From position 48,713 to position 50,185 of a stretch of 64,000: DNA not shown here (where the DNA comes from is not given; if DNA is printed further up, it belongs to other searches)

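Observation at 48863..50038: RIIa docking domain fused to a guanylate-kinase-like domain without a P-loop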

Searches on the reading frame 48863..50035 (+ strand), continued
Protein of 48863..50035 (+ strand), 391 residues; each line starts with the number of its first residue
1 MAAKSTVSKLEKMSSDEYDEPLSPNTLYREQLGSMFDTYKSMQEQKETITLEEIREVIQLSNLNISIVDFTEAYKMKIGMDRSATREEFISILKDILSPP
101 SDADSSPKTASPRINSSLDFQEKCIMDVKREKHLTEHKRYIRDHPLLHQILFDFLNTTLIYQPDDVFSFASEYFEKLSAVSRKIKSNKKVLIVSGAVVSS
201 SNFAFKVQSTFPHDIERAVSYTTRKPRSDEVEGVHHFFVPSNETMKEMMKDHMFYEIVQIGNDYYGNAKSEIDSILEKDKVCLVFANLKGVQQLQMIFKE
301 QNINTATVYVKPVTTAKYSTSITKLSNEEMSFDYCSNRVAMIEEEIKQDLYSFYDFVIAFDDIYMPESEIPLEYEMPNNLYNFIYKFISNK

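Call 26: find_homologous_proteins(query=A3, max_evalue=1e-20)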
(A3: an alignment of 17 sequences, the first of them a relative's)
Query A3 (17 sequences) (282 aa, profile of the alignment): 7672 proteins with E <= 1e-20 among 8000 candidates; the best 120 are listed.
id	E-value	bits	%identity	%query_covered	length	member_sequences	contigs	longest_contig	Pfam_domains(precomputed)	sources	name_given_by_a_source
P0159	3.2e-209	710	53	63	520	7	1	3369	PF01926.30,PF13555.13,PF13671.13,PF00004.36,PF13401.13,PF03193.23,PF00625.28,PF13238.13,PF03215.22,PF13191.13,PF00005.34,PF00910.29,PF20720.4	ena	-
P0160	5.8e-187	637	46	66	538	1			PF13555.13,PF13671.13,PF00004.36,PF13401.13,PF03193.23,PF00625.28,PF13238.13,PF03215.22,PF00005.34,PF12775.14,PF00910.29,PF20720.4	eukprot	eukprot:CAMPEP_0194442788 /NCGR_PEP_ID=MMETSP0176-20130528/126334_1 /TAXON_ID=216777 /ORGANISM="Prob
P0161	2.3e-172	589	60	66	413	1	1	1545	PF01926.30,PF00005.34,PF12775.14,PF13671.13,PF00910.29,PF00004.36,PF13401.13,PF03193.23,PF00625.28,PF13238.13,PF20720.4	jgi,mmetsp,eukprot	mmetsp:Transcript_15130/g.20608 ORF Transcript_15130/g.20608 Transcript_15130/m.20608 type:complete 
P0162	5.0e-171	585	55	69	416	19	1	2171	PF01926.30,PF00005.34,PF12775.14,PF13671.13,PF00910.29,PF13401.13,PF03193.23,PF00625.28,PF13238.13,PF20720.4,PF13191.13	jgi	jgi:guanylate kinase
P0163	4.3e-170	582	62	66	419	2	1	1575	PF01926.30,PF03266.22,PF13555.13,PF13671.13,PF13401.13,PF03193.23,PF00625.28,PF13238.13,PF13191.13,PF00005.34,PF12775.14,PF20720.4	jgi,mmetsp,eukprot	mmetsp:Transcript_30630/g.47005 ORF Transcript_30630/g.47005 Transcript_30630/m.47005 type:complete 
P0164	7.6e-170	581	54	73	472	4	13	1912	PF01926.30,PF00005.34,PF13555.13,PF13671.13,PF13401.13,PF03193.23,PF00625.28,PF13238.13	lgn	-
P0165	1.4e-168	577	56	66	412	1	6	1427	PF01926.30,PF00005.34,PF12775.14,PF13555.13,PF13671.13,PF13401.13,PF03193.23,PF00625.28,PF13238.13,PF03215.22,PF20720.4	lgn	-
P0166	4.6e-168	575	56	68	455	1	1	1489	PF01926.30,PF00005.34,PF13555.13,PF13671.13,PF13401.13,PF03193.23,PF00625.28,PF13238.13,PF08242.19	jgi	jgi:guanylate kinase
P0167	7.4e-168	575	58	66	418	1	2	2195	PF01926.30,PF00005.34,PF12775.14,PF13671.13,PF00004.36,PF13401.13,PF03193.23,PF00625.28,PF13238.13,PF13191.13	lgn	-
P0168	8.5e-168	574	57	66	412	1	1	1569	PF00005.34,PF13555.13,PF13671.13,PF13401.13,PF03193.23,PF00625.28,PF13238.13,PF03215.22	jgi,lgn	-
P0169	2.9e-166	569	57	73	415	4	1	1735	PF01926.30,PF00005.34,PF12775.14,PF13671.13,PF13401.13,PF03193.23,PF00625.28,PF13238.13,PF20720.4,PF13191.13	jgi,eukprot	eukprot:CAMPEP_0198292290 /NCGR_PEP_ID=MMETSP1449-20131203/11253_1 /TAXON_ID=420275 /ORGANISM="Atthe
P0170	4.3e-166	569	57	66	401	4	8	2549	PF01926.30,PF00005.34,PF12775.14,PF13521.13,PF13555.13,PF13671.13,PF13401.13,PF03193.23,PF00625.28,PF13238.13,PF13191.13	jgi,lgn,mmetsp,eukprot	mmetsp:Transcript_21559/g.24565 ORF Transcript_21559/g.24565 Transcript_21559/m.24565 type:complete 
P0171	4.6e-166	569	60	66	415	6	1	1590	PF01926.30,PF12775.14,PF13555.13,PF13671.13,PF13401.13,PF03193.23,PF00625.28,PF13238.13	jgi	-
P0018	2.2e-165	567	56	69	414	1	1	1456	PF01926.30,PF00005.34,PF13521.13,PF13401.13,PF03193.23,PF00625.28,PF13238.13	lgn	-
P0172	3.7e-164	563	59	69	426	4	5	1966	PF13555.13,PF13671.13,PF13401.13,PF03193.23,PF00625.28,PF13238.13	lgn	-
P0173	3.6e-160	549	57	66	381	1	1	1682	PF00625.28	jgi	-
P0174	3.8e-160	549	57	66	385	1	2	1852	PF00625.28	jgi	-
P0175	3.0e-158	543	57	66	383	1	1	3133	PF00625.28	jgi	-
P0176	1.6e-157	541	55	66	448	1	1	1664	PF13555.13,PF13671.13,PF00004.36,PF13401.13,PF03193.23,PF00625.28,PF13238.13,PF07728.21,PF03215.22,PF13191.13,PF00005.34,PF12775.14,PF13521.13,PF00910.29,PF20720.4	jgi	-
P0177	2.1e-157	540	56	64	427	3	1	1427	PF13173.13,PF01926.30,PF13604.13,PF08477.20,PF13555.13,PF13671.13,PF13401.13,PF03193.23,PF00625.28,PF13238.13,PF01637.25,PF03215.22,PF19842.6,PF00931.29,PF13191.13,PF00005.34,PF13207.13,PF20720.4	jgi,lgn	-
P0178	3.1e-157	540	60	63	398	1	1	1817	PF00625.28,PF13238.13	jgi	-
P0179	2.1e-154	531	59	65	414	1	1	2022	PF00625.28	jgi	-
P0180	3.7e-153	526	56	71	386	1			PF03193.23,PF00625.28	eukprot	eukprot:CAMPEP_0202457794 /NCGR_PEP_ID=MMETSP1360-20130828/14709_1 /ASSEMBLY_ACC=CAM_ASM_000848 /TAX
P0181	7.9e-153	525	54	68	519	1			PF13173.13,PF01926.30,PF03266.22,PF13604.13,PF13555.13,PF13671.13,PF00004.36,PF13401.13,PF03193.23,PF00625.28,PF13238.13,PF01637.25,PF13191.13,PF00005.34,PF12775.14,PF05729.19,PF13521.13,PF13207.13,PF00910.29,PF25199.2,PF20720.4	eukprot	eukprot:SRR837773.5807.p1 GENE.SRR837773.5807~~SRR837773.5807.p1 ORF type:complete len:569 (-),score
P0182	5.5e-150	516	58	65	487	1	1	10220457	PF13173.13,PF00350.30,PF13671.13,PF13401.13,PF03193.23,PF00625.28,PF00931.29,PF13191.13,PF03205.21,PF02492.26,PF19044.7,PF04665.19,PF05729.19,PF13521.13,PF01580.25,PF25199.2,PF01926.30,PF00437.27,PF13555.13,PF01637.25,PF03215.22,PF00005.34,PF12775.14,PF00910.29,PF01078.28,PF20720.4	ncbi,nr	ncbi:hypothetical protein FQA39_LY00214 [Lamprigera yunnana]|nr:hypothetical protein FQA39_LY00214 [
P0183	9.3e-150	515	57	66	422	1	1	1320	PF00625.28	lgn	-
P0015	7.4e-147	506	50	76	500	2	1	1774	PF01926.30,PF00005.34,PF13521.13,PF13555.13,PF13671.13,PF13401.13,PF03193.23,PF00625.28,PF20720.4,PF13191.13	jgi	-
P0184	9.2e-146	502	50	65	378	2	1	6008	PF13173.13,PF07693.21,PF13604.13,PF13671.13,PF00004.36,PF13401.13,PF03193.23,PF00625.28,PF13238.13,PF07728.21,PF00931.29,PF13191.13,PF24883.3,PF05729.19,PF13521.13,PF25199.2,PF01926.30,PF03266.22,PF00437.27,PF13555.13,PF01637.25,PF03215.22,PF00735.25,PF02223.24,PF05272.18,PF00005.34,PF13207.13,PF009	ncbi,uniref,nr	ncbi:hypothetical protein HK099_008649 [Clydaea vesicula]|uniref:Guanylate kinase n=1 Tax=Clydaea ve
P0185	4.9e-139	480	61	70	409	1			PF12775.14,PF13401.13,PF03193.23,PF00625.28,PF20720.4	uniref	uniref:guanylate kinase n=1 Tax=Cyclophora tenuis TaxID=216820 RepID=A0A7S1GQ70_CYCTE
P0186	1.2e-137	476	54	67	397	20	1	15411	PF13173.13,PF01926.30,PF03266.22,PF13555.13,PF13671.13,PF00004.36,PF13401.13,PF03193.23,PF00625.28,PF13238.13,PF01637.25,PF03215.22,PF13191.13,PF13479.13,PF05272.18,PF00005.34,PF12775.14,PF05729.19,PF13521.13,PF13207.13,PF00910.29,PF03308.23,PF20720.4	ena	-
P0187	9.4e-132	456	54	66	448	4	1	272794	PF13521.13,PF00625.28,PF13238.13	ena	-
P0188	7.2e-125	434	51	66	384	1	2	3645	PF00625.28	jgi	-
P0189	9.9e-125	433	60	66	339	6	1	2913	PF03193.23,PF00625.28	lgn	-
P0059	1.4e-121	423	60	66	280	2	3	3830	PF01926.30,PF00005.34,PF12775.14,PF13521.13,PF13671.13,PF13401.13,PF03193.23,PF00625.28,PF13238.13,PF20720.4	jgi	jgi:guanylate kinase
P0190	1.5e-121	423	58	67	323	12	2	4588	PF01926.30,PF13671.13,PF13401.13,PF03193.23,PF00625.28,PF13238.13,PF03215.22,PF13191.13,PF00005.34,PF12775.14,PF13521.13,PF20720.4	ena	-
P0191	2.3e-120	419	57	66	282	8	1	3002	PF01926.30,PF13671.13,PF13401.13,PF03193.23,PF00625.28,PF13238.13,PF13191.13,PF00005.34,PF12775.14,PF13521.13,PF00910.29,PF20720.4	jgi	jgi:guanylate kinase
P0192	2.6e-119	415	53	73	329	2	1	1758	PF13671.13,PF00625.28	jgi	-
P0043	6.3e-119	414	64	63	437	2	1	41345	PF00625.28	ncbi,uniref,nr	ncbi:Guanylate kinase 2 [Cymbomonas tetramitiformis]|uniref:Guanylate kinase 1 n=1 Tax=Cymbomonas te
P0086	8.2e-118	411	55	67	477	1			PF13555.13,PF13401.13,PF03193.23,PF00625.28,PF20720.4,PF13191.13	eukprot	eukprot:s50_g22.t1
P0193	2.7e-116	406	57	64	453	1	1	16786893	PF00625.28,PF13238.13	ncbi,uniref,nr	ncbi:hypothetical protein F2Q68_00045017 [Brassica cretica]|uniref:Guanylate kinase 1 n=1 Tax=Brassi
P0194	1.2e-114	400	61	63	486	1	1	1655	PF00625.28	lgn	-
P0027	5.9e-112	391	100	100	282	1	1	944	PF00625.28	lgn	-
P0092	3.3e-110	386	50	88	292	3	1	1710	PF00625.28,PF13238.13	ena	-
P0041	6.5e-110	385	52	87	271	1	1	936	PF00625.28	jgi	-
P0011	6.7e-110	385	51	88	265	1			PF13671.13,PF13401.13,PF00625.28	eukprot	eukprot:TRINITY_DN6790_c0_g1_i1.p1 TRINITY_DN6790_c0_g1~~TRINITY_DN6790_c0_g1_i1.p1 ORF type:complet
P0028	2.4e-109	383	47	93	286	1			PF00625.28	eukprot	eukprot:TRINITY_DN6939_c0_g1::TRINITY_DN6939_c0_g1_i1::g.13400::m.13400 TRINITY_DN6939_c0_g1::TRINIT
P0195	5.3e-109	382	59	90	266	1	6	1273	PF00625.28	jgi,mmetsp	mmetsp:Transcript_30798/g.40691 ORF Transcript_30798/g.40691 Transcript_30798/m.40691 type:complete 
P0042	6.4e-109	381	51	84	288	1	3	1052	PF00625.28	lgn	-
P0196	1.1e-107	377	53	84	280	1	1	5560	PF02197.23,PF00625.28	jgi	jgi:guanylate kinase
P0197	2.8e-107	376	55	91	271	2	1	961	PF00625.28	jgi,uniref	uniref:guanylate kinase n=1 Tax=Heterosigma akashiwo TaxID=2829 RepID=A0A7S3UUW8_HETAK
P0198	4.7e-107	375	48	84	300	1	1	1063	PF00625.28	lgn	-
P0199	9.7e-107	374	56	90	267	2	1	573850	PF02197.23,PF00625.28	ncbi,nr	ncbi:hypothetical protein PINS_up006237 [Pythium insidiosum]|nr:hypothetical protein PINS_up006237 [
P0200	4.7e-106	372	46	98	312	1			PF02197.23,PF00625.28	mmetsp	mmetsp:Transcript_12472/g.12889 ORF Transcript_12472/g.12889 Transcript_12472/m.12889 type:complete 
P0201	7.3e-106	371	58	90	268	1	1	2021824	PF00625.28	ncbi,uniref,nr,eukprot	ncbi:hypothetical protein Poli38472_002504 [Pythium oligandrum]|uniref:guanylate kinase n=1 Tax=Pyth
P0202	2.4e-105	370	53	88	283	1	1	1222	PF13671.13,PF00625.28,PF13238.13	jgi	-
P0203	4.0e-105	369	53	91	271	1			PF02197.23,PF00625.28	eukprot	eukprot:GFYU01019307.1.p1 GENE.GFYU01019307.1~~GFYU01019307.1.p1 ORF type:complete len:272 (+),score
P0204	4.4e-105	369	50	66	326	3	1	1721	PF00625.28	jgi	jgi:guanylate kinase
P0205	4.5e-105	369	50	95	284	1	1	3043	PF00625.28,PF13238.13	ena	-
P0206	6.7e-105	368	52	88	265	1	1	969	PF00625.28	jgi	-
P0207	1.6e-104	367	53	92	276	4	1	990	PF00625.28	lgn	-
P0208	1.8e-104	367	50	90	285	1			PF00625.28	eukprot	eukprot:gene7778-15914_t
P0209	4.0e-104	366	49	94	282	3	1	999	PF00625.28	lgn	-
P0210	5.3e-104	365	56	90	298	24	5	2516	PF00625.28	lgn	-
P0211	5.8e-104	365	55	90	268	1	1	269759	PF00625.28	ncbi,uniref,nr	ncbi:TPA: hypothetical protein N0F65_002925 [Lagenidium giganteum]|uniref:guanylate kinase n=1 Tax=L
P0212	6.6e-104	365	57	90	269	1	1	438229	PF02197.23,PF00625.28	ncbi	ncbi:Guanylate kinase, partial [Globisporangium splendens]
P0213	7.0e-104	365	49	87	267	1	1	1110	PF00625.28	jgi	-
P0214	8.3e-104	365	53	87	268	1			PF02197.23,PF00625.28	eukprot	eukprot:tig00021534_g22242.t1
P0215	1.0e-103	364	52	92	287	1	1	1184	PF00625.28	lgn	-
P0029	1.2e-103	364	47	85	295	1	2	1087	PF02197.23,PF00625.28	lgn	-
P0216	1.6e-103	364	57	90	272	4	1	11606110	PF02197.23,PF00625.28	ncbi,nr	ncbi:hypothetical protein KRP22_000981 [Phytophthora ramorum]|nr:Guanylate kinase 1 [Phytophthora ra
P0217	1.6e-103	364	52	90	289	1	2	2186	PF00625.28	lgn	-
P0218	1.7e-103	364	67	89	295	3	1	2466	PF02197.23,PF00625.28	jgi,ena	-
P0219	1.9e-103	363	49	91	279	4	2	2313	PF00625.28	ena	-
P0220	2.0e-103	363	48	91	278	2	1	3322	PF00625.28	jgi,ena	-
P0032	2.3e-103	363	51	83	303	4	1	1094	PF00625.28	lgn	-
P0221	2.4e-103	363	51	92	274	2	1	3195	PF00625.28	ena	-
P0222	3.1e-103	363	47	88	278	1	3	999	PF00625.28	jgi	-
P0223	3.1e-103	363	48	89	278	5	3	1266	PF00625.28,PF13238.13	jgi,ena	jgi:guanylate kinase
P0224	4.3e-103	362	59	95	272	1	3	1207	PF00625.28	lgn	-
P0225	4.4e-103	362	56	90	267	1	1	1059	PF00625.28,PF13238.13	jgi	-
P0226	5.5e-103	362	53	90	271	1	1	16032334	PF00625.28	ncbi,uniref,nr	ncbi:hypothetical protein CCR75_000696 [Bremia lactucae]|uniref:guanylate kinase n=1 Tax=Bremia lact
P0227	6.0e-103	362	50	87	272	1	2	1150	PF00625.28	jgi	-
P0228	6.1e-103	362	53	90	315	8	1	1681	PF00625.28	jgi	jgi:guanylate kinase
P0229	6.8e-103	362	59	79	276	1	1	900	PF00625.28,PF13238.13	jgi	-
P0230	7.2e-103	362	48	89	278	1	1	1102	PF00625.28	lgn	-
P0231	8.4e-103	361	48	89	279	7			PF00625.28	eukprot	eukprot:gene5525-5938_t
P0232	8.6e-103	361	47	91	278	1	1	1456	PF00625.28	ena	-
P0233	9.2e-103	361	53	91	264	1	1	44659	PF00625.28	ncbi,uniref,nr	ncbi:guanylate kinase [Achlya hypogyna]|uniref:guanylate kinase n=1 Tax=Achlya hypogyna TaxID=120277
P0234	9.4e-103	361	58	93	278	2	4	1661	PF13671.13,PF00625.28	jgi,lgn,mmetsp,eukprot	mmetsp:Transcript_22057/g.43378 ORF Transcript_22057/g.43378 Transcript_22057/m.43378 type:complete 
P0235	9.5e-103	361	48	91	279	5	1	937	PF00625.28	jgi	-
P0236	1.0e-102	361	52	88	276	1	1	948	PF00625.28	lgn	-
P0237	1.1e-102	361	48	89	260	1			PF00625.28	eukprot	eukprot:gene42692-52163_t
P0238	1.2e-102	361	47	88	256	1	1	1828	PF00625.28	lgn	-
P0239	1.3e-102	361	50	88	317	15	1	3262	PF02197.23,PF00625.28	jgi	jgi:guanylate kinase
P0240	1.3e-102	361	57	89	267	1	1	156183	PF00625.28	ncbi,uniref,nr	ncbi:unnamed protein product [Hyaloperonospora brassicae]|uniref:guanylate kinase n=1 Tax=Hyaloperon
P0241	1.3e-102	361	50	90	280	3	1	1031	PF00625.28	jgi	-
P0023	1.4e-102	361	56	83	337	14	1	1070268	PF02197.23,PF00625.28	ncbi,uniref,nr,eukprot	ncbi:hypothetical protein NSK_004469 [Nannochloropsis salina CCMP1776]|uniref:guanylate kinase n=1 T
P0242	1.6e-102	360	56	86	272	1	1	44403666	PF00625.28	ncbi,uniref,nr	ncbi:hypothetical protein PsorP6_002544 [Peronosclerospora sorghi]|uniref:Uncharacterized protein n=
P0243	1.7e-102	360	47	89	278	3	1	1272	PF00625.28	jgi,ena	jgi:guanylate kinase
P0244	2.5e-102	360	47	91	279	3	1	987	PF00625.28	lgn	-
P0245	2.8e-102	360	47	89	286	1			PF13671.13,PF00625.28,PF13238.13,PF13191.13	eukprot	eukprot:Rmarinus@m.3176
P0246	2.9e-102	360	47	89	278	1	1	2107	PF00625.28,PF13238.13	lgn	-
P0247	3.8e-102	359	56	80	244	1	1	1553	PF02197.23,PF00625.28,PF13238.13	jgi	-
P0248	4.5e-102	359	51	95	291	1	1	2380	PF00625.28,PF13191.13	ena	-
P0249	6.8e-102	358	51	90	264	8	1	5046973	PF00625.28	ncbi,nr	ncbi:guanylate kinase [Aphanomyces cochlioides]|nr:guanylate kinase [Aphanomyces cochlioides]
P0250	6.8e-102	358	49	89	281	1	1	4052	PF00625.28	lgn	-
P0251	6.9e-102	358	47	91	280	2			PF00625.28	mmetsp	mmetsp:Transcript_33328/g.55962 ORF Transcript_33328/g.55962 Transcript_33328/m.55962 type:complete 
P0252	7.0e-102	358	46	88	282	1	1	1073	PF02197.23,PF00625.28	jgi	-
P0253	7.1e-102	358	55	81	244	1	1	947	PF00625.28,PF13238.13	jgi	-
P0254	7.3e-102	358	56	90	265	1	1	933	PF00625.28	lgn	-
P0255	8.0e-102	358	54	83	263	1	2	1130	PF02197.23,PF01926.30,PF03193.23,PF00625.28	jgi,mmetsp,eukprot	mmetsp:Transcript_29976/g.48433 ORF Transcript_29976/g.48433 Transcript_29976/m.48433 type:complete 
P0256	1.5e-101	357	56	90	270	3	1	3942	PF02197.23,PF00625.28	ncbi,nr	ncbi:hypothetical protein BBJ28_00024786 [Nothophytophthora sp. Chile5]|nr:hypothetical protein BBJ2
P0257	1.6e-101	357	54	83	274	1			PF13671.13,PF00625.28,PF13238.13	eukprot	eukprot:TRINITY_DN3613_c0_g1_i1.p1 TRINITY_DN3613_c0_g1~~TRINITY_DN3613_c0_g1_i1.p1 ORF type:complet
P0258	1.8e-101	357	55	90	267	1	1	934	PF00625.28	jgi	-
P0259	2.1e-101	357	57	87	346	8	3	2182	PF00625.28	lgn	-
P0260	2.1e-101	357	56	84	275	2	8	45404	PF00625.28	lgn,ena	-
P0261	2.3e-101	357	54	87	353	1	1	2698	PF00625.28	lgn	-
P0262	2.5e-101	356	58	83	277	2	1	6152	PF00625.28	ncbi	-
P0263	2.9e-101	356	47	89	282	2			PF00625.28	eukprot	eukprot:gene18575-24300_t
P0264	3.3e-101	356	56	80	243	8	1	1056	PF00625.28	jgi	-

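Call 34: find_encoding_contigs(protein=P0008, flank=6000, max_places=3)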
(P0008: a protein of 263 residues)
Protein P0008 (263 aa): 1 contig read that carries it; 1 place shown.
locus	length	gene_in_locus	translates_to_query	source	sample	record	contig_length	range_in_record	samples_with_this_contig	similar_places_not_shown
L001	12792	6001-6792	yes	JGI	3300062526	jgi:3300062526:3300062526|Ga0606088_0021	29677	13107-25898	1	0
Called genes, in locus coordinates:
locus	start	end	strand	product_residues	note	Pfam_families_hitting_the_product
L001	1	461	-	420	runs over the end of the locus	-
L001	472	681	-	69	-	-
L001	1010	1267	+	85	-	PF27039:ZBED1_RNase-like_helical (weak)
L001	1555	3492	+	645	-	PF01331:mRNA_cap_enzyme, PF03919:mRNA_cap_C (weak)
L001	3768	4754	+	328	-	PF00083:Sugar_tr, PF07690:MFS_1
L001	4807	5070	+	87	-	-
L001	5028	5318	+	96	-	PF07690:MFS_1 (weak)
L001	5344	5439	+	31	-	-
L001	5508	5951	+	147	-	-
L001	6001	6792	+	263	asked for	PF02197:RIIa (faint), PF00625:Guanylate_kin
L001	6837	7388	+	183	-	-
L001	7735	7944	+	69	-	-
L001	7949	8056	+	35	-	-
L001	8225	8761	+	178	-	-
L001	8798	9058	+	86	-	-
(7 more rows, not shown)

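Call 35: search_protein_families(library=pfam, proteins=[P0009, P0008, P0027, P0025], max_evalue=0.01)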
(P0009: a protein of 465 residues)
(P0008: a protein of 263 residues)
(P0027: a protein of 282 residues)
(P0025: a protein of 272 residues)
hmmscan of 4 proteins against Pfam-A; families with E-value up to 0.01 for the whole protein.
P0009 (465 aa): 2 families
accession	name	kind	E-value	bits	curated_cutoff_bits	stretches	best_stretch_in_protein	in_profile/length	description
PF00625.27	Guanylate_kin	-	1.1e-20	74.5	25.2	1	282-456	13-178/182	Guanylate kinase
PF02197.22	RIIa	-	0.00054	20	22.4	1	220-250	3-33/38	Regulatory subunit of type II PKA R-subunit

P0008 (263 aa): 2 families
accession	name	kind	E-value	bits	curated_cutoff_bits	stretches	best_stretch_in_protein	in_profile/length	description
PF00625.27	Guanylate_kin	-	4.2e-22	79.1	25.2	1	63-255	3-179/182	Guanylate kinase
PF02197.22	RIIa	-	1.8e-05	24.8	22.4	1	20-51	3-34/38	Regulatory subunit of type II PKA R-subunit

P0027 (282 aa): 8 families
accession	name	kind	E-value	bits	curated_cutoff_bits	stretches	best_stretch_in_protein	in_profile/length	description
PF00625.27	Guanylate_kin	-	3.9e-57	193.3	25.2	1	75-252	4-177/182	Guanylate kinase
PF02197.22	RIIa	-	9.2e-05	22.5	22.4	1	35-64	2-31/38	Regulatory subunit of type II PKA R-subunit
PF13238.12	AAA_18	-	0.00013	22.8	29.4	1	77-216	2-121/128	AAA domain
PF13671.12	AAA_33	-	0.00025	21.8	27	1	77-218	3-133/143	AAA domain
PF03193.22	RsgA_GTPase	-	0.0014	19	30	1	76-100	109-133/174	RsgA GTPase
PF01637.24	ATPase_2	-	0.0015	18.9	33.2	1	73-179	20-125/225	ATPase domain predominantly from Archaea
PF01926.29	MMR_HSR1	-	0.0028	18.2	21.9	1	77-122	3-48/113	50S ribosome-binding GTPase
PF00910.28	RNA_helicase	-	0.0063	17.4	21.5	0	77-113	2-40/105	RNA helicase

P0025 (272 aa): 2 families
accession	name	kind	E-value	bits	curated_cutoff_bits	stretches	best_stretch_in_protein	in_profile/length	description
PF00625.27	Guanylate_kin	-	1.8e-47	161.9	25.2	1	74-255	3-181/182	Guanylate kinase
PF03215.21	Rad17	-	2.5e-05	24.7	23.8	1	74-150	46-120/186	Rad17 P-loop domain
